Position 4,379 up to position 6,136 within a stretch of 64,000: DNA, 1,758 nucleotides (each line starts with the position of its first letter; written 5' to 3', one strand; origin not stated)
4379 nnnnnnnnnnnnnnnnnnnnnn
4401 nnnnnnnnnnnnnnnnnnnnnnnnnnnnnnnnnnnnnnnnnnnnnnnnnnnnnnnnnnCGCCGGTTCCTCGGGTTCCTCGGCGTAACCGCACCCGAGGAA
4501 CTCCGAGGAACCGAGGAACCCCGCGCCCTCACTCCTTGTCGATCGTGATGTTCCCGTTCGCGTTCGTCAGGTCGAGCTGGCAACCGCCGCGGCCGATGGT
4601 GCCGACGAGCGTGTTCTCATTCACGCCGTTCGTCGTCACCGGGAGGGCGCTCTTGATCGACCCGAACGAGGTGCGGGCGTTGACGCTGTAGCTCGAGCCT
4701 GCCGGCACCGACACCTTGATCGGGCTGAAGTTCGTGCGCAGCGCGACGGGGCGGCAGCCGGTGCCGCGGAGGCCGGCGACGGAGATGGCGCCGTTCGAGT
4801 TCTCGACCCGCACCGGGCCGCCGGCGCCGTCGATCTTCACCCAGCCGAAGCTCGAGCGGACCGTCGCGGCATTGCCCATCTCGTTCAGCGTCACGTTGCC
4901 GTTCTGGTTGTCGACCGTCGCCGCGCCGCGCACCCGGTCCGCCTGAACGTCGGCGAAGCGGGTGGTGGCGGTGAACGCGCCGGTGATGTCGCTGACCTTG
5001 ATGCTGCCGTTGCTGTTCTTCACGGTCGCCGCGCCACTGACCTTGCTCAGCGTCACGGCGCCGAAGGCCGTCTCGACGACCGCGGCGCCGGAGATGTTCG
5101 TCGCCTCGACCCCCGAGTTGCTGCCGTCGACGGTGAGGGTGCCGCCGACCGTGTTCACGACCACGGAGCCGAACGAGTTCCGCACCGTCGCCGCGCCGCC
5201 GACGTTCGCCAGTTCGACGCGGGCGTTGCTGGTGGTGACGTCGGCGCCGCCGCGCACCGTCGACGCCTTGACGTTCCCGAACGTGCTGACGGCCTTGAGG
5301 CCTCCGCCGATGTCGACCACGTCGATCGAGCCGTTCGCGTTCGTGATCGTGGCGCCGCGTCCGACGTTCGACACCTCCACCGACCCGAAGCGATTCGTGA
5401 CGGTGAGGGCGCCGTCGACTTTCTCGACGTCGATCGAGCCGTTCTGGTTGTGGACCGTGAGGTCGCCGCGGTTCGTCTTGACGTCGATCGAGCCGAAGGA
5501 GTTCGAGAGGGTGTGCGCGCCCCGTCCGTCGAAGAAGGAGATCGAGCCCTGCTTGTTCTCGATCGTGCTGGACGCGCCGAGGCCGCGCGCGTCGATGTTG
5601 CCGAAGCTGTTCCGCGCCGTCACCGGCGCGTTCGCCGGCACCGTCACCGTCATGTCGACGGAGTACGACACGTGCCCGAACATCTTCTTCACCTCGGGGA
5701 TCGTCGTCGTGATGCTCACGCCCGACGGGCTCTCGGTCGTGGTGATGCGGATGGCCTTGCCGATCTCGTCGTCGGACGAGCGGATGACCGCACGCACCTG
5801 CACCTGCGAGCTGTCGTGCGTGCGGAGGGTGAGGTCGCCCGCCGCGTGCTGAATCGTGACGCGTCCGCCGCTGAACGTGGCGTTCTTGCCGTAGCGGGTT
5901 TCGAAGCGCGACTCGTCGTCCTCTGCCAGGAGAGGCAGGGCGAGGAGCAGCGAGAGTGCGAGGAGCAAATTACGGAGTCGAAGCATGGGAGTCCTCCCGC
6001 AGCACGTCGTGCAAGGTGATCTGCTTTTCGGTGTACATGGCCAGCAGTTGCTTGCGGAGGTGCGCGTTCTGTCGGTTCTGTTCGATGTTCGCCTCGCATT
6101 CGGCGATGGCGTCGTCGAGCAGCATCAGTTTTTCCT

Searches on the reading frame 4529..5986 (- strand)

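Call 37: search_protein_families(library=pfam, proteins=[window:4529-5986:-], max_evalue=0.01)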
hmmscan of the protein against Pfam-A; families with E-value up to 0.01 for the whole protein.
window:4529-5986:- (485 aa): 1 family
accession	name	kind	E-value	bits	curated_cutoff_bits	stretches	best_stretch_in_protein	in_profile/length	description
PF13349.12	DUF4097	-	9.7e-13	48.5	22.9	1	423-482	187-246/247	Toastrack DUF4097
